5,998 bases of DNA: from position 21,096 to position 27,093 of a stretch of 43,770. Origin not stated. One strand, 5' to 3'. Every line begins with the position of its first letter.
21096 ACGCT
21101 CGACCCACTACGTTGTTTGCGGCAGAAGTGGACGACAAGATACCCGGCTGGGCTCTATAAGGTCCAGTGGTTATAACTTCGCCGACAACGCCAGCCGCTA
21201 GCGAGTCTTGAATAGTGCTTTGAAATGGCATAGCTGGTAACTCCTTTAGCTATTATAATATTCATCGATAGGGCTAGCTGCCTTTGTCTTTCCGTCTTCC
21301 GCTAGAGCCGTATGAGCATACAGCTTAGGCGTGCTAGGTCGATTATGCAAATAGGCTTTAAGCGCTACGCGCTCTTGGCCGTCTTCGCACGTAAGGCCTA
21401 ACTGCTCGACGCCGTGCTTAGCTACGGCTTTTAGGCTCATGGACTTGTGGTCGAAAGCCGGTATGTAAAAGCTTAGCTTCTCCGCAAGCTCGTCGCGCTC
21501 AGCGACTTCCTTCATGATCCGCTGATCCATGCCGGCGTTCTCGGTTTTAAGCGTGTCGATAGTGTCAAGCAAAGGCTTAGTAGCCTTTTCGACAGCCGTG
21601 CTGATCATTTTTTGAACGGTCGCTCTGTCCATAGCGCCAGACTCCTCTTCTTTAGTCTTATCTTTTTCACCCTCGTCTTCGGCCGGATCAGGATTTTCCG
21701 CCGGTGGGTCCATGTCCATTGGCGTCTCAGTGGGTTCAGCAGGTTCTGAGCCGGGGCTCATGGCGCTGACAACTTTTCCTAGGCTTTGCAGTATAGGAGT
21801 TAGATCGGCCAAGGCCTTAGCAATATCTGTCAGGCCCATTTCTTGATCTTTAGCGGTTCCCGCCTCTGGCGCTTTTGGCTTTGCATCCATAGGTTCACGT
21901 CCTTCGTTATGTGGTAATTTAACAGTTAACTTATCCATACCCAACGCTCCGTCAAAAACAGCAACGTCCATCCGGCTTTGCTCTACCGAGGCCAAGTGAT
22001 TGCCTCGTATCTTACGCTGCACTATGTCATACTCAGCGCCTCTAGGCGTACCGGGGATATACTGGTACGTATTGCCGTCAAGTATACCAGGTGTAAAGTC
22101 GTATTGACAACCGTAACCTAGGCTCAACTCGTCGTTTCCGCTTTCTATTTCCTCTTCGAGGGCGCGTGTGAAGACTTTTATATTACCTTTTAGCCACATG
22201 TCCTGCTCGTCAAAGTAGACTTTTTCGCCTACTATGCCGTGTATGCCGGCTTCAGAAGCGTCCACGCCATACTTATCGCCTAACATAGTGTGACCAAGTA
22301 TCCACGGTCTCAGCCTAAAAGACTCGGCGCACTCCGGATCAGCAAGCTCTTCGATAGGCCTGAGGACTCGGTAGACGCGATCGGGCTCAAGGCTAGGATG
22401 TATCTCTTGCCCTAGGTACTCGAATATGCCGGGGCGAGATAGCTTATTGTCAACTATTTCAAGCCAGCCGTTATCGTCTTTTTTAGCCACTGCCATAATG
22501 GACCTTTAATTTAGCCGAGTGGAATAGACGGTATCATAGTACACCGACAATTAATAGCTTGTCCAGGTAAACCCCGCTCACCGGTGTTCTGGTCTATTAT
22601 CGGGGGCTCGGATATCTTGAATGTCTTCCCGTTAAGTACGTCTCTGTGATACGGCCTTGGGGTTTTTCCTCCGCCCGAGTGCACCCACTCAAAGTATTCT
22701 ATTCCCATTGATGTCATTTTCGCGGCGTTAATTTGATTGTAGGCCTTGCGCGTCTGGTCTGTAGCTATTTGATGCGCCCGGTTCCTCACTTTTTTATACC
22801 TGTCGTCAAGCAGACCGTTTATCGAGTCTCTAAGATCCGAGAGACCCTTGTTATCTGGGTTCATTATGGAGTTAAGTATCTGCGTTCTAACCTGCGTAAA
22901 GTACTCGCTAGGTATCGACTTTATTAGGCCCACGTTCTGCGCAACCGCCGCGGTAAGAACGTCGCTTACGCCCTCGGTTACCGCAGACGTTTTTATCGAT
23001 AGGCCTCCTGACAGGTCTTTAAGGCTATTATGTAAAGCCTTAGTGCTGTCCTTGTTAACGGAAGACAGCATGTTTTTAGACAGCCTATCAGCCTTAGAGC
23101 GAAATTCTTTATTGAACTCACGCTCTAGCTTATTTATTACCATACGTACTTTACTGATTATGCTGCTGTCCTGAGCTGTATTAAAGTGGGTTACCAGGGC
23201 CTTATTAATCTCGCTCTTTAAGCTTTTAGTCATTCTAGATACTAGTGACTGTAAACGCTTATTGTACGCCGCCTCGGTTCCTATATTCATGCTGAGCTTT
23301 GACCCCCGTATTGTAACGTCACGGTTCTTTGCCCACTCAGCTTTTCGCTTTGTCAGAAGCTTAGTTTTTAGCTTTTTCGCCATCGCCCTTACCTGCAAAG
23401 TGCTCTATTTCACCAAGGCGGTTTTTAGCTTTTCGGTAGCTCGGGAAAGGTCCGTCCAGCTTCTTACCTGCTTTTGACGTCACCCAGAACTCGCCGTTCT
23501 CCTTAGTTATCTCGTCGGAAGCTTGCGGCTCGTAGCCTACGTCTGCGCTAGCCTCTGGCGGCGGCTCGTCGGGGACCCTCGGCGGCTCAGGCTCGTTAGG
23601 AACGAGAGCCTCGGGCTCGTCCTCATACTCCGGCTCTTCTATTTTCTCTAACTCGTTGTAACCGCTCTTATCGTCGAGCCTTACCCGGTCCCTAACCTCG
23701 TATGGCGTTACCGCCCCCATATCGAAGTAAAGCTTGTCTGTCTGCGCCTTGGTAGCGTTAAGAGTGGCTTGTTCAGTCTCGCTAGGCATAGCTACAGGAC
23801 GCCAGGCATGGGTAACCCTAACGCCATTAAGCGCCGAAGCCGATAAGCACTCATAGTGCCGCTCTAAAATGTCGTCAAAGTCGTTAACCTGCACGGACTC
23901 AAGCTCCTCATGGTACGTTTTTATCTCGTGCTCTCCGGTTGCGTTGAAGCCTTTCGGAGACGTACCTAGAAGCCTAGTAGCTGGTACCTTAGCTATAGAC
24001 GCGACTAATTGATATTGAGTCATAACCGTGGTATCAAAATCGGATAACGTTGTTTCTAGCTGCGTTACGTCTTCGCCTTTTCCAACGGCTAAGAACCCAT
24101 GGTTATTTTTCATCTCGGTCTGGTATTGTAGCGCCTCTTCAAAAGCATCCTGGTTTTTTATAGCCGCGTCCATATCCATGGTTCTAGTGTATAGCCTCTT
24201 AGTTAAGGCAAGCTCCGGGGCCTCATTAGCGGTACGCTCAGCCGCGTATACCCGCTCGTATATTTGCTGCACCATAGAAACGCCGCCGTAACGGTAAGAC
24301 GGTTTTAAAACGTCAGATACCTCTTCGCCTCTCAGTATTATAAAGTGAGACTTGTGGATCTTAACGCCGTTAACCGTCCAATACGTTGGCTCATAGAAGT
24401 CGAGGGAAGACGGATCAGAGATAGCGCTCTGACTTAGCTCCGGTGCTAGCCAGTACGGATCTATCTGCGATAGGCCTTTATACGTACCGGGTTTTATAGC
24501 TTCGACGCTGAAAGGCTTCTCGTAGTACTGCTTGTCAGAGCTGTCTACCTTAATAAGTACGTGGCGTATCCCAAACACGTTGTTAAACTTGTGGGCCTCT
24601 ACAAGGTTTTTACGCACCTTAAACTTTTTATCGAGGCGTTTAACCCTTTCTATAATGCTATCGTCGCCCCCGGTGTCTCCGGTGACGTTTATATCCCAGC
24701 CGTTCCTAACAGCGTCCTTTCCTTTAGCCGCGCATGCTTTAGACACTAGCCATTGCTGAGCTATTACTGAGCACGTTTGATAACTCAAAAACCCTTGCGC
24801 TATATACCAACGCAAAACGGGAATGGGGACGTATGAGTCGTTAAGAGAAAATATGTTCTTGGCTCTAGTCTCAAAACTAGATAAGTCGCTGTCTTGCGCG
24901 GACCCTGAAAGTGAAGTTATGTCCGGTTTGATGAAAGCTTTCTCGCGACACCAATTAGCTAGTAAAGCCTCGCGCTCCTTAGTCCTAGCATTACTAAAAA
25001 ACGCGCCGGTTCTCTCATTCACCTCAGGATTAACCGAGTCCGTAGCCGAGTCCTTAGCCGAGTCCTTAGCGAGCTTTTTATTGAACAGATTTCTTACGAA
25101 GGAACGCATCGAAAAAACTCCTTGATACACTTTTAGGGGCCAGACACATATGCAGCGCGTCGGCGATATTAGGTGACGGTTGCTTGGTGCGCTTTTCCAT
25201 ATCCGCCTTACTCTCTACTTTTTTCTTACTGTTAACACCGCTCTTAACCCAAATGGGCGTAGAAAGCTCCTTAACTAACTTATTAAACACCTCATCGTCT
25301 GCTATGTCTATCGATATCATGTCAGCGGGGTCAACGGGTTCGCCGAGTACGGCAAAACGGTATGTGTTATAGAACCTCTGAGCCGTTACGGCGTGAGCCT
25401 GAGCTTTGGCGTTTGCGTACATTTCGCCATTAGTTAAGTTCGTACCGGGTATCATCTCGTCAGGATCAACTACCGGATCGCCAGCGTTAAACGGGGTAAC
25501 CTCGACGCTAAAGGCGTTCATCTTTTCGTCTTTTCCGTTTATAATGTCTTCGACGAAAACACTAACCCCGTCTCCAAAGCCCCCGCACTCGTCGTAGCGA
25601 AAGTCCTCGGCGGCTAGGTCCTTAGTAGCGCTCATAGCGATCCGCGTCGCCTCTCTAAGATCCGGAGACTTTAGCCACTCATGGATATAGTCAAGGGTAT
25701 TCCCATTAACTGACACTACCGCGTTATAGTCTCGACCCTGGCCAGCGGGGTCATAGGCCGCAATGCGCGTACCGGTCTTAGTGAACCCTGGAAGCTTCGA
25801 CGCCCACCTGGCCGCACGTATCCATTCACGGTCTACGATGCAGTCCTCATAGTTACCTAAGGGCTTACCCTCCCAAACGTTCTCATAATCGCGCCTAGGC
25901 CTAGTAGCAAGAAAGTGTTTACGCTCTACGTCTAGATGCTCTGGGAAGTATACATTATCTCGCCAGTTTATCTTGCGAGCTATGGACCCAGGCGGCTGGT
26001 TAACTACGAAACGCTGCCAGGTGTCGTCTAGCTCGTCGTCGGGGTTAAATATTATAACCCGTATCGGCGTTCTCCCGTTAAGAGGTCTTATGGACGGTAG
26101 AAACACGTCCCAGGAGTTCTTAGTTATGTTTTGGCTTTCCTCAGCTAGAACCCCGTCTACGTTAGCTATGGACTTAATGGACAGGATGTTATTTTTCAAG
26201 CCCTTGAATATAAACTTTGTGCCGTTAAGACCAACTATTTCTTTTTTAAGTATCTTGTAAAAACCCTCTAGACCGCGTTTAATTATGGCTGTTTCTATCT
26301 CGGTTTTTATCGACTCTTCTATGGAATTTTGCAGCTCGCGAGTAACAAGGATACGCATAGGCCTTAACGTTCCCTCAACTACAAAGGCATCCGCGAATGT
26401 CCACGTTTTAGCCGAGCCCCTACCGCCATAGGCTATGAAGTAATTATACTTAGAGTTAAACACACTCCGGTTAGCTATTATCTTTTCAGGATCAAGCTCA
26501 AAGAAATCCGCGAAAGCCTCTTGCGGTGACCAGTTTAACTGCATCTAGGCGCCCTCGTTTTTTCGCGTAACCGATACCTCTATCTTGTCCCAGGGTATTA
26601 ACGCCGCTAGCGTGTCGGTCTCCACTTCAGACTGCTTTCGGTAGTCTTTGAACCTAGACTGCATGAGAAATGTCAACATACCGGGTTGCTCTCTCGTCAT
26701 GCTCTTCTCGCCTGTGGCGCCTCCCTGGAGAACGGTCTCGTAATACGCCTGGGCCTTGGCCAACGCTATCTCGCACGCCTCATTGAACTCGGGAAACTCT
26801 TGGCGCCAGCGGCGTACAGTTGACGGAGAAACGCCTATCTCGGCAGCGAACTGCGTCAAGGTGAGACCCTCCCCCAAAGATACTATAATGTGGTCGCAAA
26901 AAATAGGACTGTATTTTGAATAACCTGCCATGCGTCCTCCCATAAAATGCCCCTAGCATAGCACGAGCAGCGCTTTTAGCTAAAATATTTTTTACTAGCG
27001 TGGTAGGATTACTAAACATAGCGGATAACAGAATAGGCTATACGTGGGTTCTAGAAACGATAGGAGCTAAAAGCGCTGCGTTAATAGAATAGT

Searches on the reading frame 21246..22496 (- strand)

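Call 11: search_protein_families(library=phrogs, proteins=[window:21246-22496:-], max_evalue=0.00001)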
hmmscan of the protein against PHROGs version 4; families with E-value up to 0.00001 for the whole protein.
window:21246-22496:- (416 aa): 5 families
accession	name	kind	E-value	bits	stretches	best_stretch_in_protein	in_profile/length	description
phrog_3778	-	head and packaging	5.5e-91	307.2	3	5-147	160-302/593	head maturation protease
phrog_530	-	head and packaging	9.1e-32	111.6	1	4-362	33-314/390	head maturation protease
phrog_2229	-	head and packaging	4.8e-23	83.1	1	5-332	17-331/428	head maturation protease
phrog_12864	-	head and packaging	9.1e-23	82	1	4-183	40-207/468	head maturation protease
phrog_30637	-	unknown function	7.1e-07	28.4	1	7-305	742-1031/1119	-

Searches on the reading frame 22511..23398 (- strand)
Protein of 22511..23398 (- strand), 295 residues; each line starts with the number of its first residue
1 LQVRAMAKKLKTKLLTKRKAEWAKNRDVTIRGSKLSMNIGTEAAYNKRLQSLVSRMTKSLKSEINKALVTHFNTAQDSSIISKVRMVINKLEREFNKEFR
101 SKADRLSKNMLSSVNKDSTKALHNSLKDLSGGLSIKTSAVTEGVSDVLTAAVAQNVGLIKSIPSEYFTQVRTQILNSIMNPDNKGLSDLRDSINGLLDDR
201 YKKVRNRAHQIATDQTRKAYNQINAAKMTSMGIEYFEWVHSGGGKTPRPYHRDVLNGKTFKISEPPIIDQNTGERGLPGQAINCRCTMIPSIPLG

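Call 21: search_protein_families(library=pfam, proteins=[window:22511-23398:-], max_evalue=0.01)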
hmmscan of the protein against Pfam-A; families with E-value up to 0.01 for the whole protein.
window:22511-23398:- (295 aa): 2 families
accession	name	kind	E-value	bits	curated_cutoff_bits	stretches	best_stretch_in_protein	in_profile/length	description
PF04233.19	Phage_Mu_F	-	7.3e-10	40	29.6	1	197-289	24-112/112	Phage Mu protein F like protein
PF11101.13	DUF2884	-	0.0058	16.7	30.6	0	69-127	84-143/228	Protein of unknown function (DUF2884)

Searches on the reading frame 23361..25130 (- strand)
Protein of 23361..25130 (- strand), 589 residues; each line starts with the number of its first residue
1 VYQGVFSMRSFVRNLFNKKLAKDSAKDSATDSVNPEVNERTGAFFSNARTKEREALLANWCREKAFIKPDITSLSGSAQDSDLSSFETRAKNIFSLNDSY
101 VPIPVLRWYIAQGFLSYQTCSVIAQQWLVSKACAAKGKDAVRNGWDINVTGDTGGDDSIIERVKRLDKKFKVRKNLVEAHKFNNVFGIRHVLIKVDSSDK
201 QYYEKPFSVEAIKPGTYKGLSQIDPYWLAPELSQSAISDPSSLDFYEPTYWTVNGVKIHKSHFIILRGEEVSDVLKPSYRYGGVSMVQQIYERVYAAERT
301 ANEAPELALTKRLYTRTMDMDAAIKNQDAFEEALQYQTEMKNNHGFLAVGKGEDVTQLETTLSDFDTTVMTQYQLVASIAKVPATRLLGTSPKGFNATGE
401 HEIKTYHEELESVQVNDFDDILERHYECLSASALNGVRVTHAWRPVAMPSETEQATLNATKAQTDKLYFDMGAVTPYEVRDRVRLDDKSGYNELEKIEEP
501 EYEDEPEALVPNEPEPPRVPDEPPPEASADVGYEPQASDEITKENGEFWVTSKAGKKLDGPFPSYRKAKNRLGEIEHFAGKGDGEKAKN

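Call 11: search_protein_families(library=phrogs, proteins=[window:23361-25130:-], max_evalue=0.00001)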
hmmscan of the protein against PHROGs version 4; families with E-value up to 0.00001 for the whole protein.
window:23361-25130:- (589 aa): 6 families
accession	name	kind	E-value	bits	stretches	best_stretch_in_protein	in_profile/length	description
phrog_4660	-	head and packaging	2.5e-163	546.3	1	64-506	60-500/765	minor head protein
phrog_146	-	head and packaging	5.2e-96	323.8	1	105-540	42-466/587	portal protein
phrog_15528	-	head and packaging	4e-42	145.6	1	106-504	53-469/794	portal protein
phrog_30637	-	unknown function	4.8e-24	85.3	1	255-550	2-304/1119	-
phrog_220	-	head and packaging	4.9e-10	39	0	113-213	49-145/1338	minor head protein and DNA pilot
phrog_12751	-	unknown function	3.8e-09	37.1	1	283-516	11-254/283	-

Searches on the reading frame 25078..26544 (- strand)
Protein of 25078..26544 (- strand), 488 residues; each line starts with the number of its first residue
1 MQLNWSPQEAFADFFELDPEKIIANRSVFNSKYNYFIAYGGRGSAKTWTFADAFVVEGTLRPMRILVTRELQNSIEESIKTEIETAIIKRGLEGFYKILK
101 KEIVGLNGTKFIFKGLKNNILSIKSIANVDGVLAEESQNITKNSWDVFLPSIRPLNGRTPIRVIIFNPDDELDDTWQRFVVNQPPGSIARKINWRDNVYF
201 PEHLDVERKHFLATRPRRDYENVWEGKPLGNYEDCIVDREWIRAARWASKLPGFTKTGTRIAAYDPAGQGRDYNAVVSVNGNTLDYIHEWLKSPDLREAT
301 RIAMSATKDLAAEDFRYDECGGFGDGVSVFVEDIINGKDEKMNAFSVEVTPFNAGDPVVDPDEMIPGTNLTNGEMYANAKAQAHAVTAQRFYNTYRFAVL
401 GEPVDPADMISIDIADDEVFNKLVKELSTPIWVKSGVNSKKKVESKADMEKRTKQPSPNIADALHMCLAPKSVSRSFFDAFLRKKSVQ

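Call 11: search_protein_families(library=phrogs, proteins=[window:25078-26544:-], max_evalue=0.00001)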
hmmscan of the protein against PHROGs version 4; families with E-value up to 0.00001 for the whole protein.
window:25078-26544:- (488 aa): 3 families
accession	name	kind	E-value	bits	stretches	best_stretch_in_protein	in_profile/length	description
phrog_3717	-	head and packaging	2.7e-45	156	1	27-242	17-238/277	terminase large subunit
phrog_2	-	head and packaging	2e-35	123.7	1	26-416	271-583/807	terminase large subunit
phrog_8711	-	head and packaging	2.3e-06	28.6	0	27-95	19-88/89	terminase large subunit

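Call 22: search_dna_similar(query=window:25078-26544:-, collection=phages, mode=protein, max_rows=15)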
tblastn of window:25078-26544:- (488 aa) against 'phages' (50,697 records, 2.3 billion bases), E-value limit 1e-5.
Records with a match: 1393; places in all: 1397; records where one place covers at least 80% of the query: 832.
Best place of each record, by identity: <60% 1393.
By first word of the organism name: Pseudomonas 366; Vibrio 352; Salmonella 146; Klebsiella 94; Acinetobacter 86; Escherichia 73; Clostridium 32; Burkholderia 20; Bacteriophage 19; Pseudoalteromonas 12; and 60 more.
By host as written in the record: - 397; Pseudomonas aeruginosa 153; Pseudomonas aeruginosa PAO1 91; Klebsiella pneumoniae 58; Acinetobacter baumannii 40; Vibrio lentus 38; Escherichia coli 34; Pseudomonas sp. 30; and 284 more.
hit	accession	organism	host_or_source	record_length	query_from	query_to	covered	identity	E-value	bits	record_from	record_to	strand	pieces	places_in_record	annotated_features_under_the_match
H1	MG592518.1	Vibrio phage 1.149.O._10N.286.55.A12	Vibrio cyclitrophicus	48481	1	471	97%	58.9%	4e-172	543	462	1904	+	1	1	terminase large subunit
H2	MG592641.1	Vibrio phage 1.273.O._10N.286.54.C7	Vibrio cyclitrophicus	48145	1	471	97%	58.9%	6e-166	525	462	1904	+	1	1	terminase large subunit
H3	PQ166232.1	Vibrio phage BUCT_X002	Vibrio sp.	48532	1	471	97%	58.1%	1e-171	541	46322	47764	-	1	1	terminase large subunit | hypothetical protein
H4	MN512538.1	Vibrio phage Seahorse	Vibrio parahaemolyticus VPAHPND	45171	3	470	96%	57.8%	2e-164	520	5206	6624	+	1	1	terminase large subunit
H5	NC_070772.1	Vibrio phage Seahorse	Vibrio parahaemolyticus VPAHPND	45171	3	470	96%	57.8%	2e-164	520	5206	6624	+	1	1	terminase large subunit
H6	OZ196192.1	Vibrio phage K121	Seawater and oysters mix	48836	36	484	92%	58.0%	8e-162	513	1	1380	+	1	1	terminase large subunit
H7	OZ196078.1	Vibrio phage K373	Seawater and oysters mix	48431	36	484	92%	58.0%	2e-161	512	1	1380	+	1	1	terminase large subunit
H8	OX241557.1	Vibrio phage 466E53-1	Seawater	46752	2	484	99%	53.8%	2e-158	503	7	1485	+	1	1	terminase large subunit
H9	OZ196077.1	Vibrio phage K375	Seawater and oysters mix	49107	36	471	89%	59.5%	2e-163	518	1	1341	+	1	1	terminase large subunit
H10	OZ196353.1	Vibrio phage K374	Seawater and oysters mix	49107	36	471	89%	59.5%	2e-163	518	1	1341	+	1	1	terminase large subunit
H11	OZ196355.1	Vibrio phage K371a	Seawater and oysters mix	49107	36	471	89%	59.5%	2e-163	518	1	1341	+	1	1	terminase large subunit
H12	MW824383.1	Vibrio phage PS34B.2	Vibrio crassostreae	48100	2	471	96%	54.1%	6e-155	493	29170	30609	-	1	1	hypothetical protein (x2)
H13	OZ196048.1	Vibrio phage 1222 g2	Seawater and oysters mix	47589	2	471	96%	54.1%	2e-154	491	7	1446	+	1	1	terminase large subunit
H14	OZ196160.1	Vibrio phage F35 g1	Seawater and oysters mix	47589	2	471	96%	54.1%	2e-154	491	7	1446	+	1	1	terminase large subunit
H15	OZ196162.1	Vibrio phage F21 g1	Seawater and oysters mix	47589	2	471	96%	54.1%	2e-154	491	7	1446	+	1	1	terminase large subunit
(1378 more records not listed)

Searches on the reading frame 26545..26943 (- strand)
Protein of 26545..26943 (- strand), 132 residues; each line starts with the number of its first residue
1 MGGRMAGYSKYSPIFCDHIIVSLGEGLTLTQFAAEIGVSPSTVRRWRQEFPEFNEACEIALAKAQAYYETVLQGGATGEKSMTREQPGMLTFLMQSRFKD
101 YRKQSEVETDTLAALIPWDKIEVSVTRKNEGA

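Call 21: search_protein_families(library=pfam, proteins=[window:26545-26943:-], max_evalue=0.01)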
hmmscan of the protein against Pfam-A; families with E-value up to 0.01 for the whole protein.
window:26545-26943:- (132 aa): 11 families
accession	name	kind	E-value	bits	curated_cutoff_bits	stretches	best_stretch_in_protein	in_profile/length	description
PF13384.12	HTH_23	-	9.7e-06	25.7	24.6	1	19-50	10-41/50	Homeodomain-like domain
PF13542.12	HTH_Tnp_ISL3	-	4.9e-05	23.2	27.4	1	8-46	9-46/51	Helix-turn-helix domain of transposase family ISL3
PF13518.12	HTH_28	-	0.00015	22.2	25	1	25-50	11-36/52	Helix-turn-helix domain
PF13551.12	HTH_29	-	0.00023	21.6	28.1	1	22-50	7-36/64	Winged helix-turn helix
PF01381.28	HTH_3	-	0.00023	21.6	23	1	26-46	9-29/55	Helix-turn-helix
PF01527.26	HTH_Tnp_1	-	0.00086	19.9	24.1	1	8-52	4-49/75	Transposase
PF13411.12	MerR_1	-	0.0009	19.7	21.6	1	28-55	2-28/69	MerR HTH family regulatory protein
PF20901.3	Sf6_terminase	-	0.0041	17.6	27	1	12-64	2-55/106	Bacteriophage Sf6, terminase small subunit-like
PF05344.16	DUF746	-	0.0045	17.4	26.9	1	18-53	4-39/64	Domain of Unknown Function (DUF746)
PF13560.12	HTH_31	-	0.0053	17.5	27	0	26-46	14-34/64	Helix-turn-helix domain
PF16677.11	GP3_package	-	0.0094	16.5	29.4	0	27-81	34-86/105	DNA-packaging protein gp3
